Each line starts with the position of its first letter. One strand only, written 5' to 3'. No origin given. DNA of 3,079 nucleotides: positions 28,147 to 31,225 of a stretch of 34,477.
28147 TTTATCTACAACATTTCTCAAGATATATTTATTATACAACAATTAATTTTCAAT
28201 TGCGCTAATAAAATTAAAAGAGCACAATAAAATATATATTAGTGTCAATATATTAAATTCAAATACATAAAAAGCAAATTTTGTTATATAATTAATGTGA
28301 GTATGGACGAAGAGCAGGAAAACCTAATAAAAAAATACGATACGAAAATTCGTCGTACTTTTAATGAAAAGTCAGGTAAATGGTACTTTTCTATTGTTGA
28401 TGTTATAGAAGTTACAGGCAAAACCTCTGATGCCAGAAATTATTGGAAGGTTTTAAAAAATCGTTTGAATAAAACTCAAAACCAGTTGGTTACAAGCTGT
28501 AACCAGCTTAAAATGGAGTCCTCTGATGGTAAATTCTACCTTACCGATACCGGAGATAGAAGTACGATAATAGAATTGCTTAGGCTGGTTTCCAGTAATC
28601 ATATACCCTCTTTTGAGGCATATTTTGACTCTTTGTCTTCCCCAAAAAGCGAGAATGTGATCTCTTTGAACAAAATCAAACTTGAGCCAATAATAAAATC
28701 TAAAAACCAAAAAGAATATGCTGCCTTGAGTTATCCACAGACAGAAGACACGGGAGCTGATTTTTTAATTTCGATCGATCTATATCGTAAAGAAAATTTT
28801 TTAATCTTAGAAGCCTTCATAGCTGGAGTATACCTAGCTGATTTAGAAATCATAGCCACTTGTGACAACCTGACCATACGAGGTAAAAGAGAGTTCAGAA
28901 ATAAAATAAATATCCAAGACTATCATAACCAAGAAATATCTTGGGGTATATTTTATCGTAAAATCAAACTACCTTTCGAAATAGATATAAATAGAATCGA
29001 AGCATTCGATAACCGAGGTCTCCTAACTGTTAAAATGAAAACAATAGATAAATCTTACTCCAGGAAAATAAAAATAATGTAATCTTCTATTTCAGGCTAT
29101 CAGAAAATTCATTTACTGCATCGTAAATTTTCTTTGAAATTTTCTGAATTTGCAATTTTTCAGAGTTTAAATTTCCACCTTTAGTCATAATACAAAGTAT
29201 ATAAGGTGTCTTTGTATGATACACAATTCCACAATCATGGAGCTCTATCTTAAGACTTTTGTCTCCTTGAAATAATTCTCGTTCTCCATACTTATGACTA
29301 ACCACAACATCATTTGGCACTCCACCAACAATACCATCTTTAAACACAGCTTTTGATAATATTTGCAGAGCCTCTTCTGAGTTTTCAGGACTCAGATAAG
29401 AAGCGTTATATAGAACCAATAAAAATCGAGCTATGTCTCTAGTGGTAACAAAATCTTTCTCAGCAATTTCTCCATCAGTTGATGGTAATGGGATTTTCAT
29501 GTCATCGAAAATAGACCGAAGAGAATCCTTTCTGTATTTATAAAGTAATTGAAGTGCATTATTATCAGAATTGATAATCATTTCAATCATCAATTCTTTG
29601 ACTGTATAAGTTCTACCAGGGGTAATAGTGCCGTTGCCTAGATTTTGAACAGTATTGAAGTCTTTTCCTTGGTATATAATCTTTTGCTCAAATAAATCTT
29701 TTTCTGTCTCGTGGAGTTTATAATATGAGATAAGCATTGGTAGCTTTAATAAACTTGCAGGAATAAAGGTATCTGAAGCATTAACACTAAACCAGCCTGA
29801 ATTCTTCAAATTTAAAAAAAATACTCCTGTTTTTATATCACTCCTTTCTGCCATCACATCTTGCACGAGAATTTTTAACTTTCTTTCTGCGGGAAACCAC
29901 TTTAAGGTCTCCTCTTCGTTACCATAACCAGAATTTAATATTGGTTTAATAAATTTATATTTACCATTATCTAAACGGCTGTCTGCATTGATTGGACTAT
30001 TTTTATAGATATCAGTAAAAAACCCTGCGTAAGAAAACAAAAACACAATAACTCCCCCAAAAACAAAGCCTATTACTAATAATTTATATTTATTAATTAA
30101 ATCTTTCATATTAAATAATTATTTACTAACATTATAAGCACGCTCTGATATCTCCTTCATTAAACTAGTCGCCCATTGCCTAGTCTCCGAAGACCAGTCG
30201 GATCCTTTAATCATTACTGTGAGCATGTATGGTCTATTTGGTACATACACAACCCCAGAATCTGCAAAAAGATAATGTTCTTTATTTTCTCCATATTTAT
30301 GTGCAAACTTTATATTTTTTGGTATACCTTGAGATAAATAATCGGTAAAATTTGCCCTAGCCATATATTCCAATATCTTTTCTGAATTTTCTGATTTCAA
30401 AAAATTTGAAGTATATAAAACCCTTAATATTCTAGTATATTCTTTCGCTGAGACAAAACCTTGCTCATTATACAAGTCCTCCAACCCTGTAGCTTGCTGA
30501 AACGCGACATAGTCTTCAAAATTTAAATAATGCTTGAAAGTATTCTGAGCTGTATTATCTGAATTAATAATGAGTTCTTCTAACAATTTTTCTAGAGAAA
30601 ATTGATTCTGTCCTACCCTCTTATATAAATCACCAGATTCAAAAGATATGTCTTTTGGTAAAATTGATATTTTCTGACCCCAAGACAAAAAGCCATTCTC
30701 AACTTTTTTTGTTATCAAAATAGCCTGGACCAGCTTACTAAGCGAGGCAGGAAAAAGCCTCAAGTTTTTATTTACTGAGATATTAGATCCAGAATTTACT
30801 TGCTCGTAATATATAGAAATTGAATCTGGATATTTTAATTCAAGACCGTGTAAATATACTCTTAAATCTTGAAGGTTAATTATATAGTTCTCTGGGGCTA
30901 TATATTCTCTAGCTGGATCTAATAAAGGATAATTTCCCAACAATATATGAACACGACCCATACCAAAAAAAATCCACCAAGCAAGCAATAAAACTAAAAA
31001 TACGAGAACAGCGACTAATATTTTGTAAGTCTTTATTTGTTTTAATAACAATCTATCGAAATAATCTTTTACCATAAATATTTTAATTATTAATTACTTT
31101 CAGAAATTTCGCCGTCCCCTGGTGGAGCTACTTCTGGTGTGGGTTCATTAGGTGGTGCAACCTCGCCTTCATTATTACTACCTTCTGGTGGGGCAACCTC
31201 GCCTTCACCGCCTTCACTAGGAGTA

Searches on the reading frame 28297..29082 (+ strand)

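Call 4: search_protein_families(library=pfam, proteins=[window:28297-29082:+], max_evalue=0.1)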
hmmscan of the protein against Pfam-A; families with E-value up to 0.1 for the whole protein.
window:28297-29082:+ (261 aa): 2 families
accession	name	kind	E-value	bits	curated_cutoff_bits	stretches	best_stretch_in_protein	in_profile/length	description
PF00011.27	HSP20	-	1.5e-08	35.1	20.8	1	172-260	12-101/102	Hsp20/alpha crystallin family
PF03087.19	BPS1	-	0.03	14.5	23.5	1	44-126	82-159/238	Protein BPS1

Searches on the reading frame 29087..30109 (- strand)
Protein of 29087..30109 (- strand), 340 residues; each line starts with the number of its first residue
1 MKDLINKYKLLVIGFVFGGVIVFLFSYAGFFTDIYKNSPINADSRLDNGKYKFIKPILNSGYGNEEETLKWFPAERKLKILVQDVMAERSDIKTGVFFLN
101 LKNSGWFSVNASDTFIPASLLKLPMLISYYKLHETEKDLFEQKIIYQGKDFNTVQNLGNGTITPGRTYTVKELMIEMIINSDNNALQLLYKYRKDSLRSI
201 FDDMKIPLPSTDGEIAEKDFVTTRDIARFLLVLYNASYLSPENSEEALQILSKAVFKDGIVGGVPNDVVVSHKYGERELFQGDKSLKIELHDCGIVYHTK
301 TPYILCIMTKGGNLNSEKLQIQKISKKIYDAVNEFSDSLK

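Call 4: search_protein_families(library=pfam, proteins=[window:29087-30109:-], max_evalue=0.1)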
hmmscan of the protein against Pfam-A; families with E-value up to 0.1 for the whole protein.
window:29087-30109:- (340 aa): 1 family
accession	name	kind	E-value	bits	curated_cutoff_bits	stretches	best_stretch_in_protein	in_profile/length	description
PF13354.11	Beta-lactamase2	-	3.6e-33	115.2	22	1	95-309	1-214/214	Beta-lactamase enzyme family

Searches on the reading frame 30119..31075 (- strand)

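Call 4: search_protein_families(library=pfam, proteins=[window:30119-31075:-], max_evalue=0.1)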
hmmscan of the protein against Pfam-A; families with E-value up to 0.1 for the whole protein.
window:30119-31075:- (318 aa): 3 families
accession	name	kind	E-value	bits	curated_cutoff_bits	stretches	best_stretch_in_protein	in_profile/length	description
PF13354.11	Beta-lactamase2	-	3.9e-36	124.9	22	1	87-288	1-213/214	Beta-lactamase enzyme family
PF00768.25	Peptidase_S11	-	6.5e-06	26.2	27.6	1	101-177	29-108/239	D-alanyl-D-alanine carboxypeptidase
PF00144.29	Beta-lactamase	-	0.077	12.6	27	0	97-140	40-84/329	Beta-lactamase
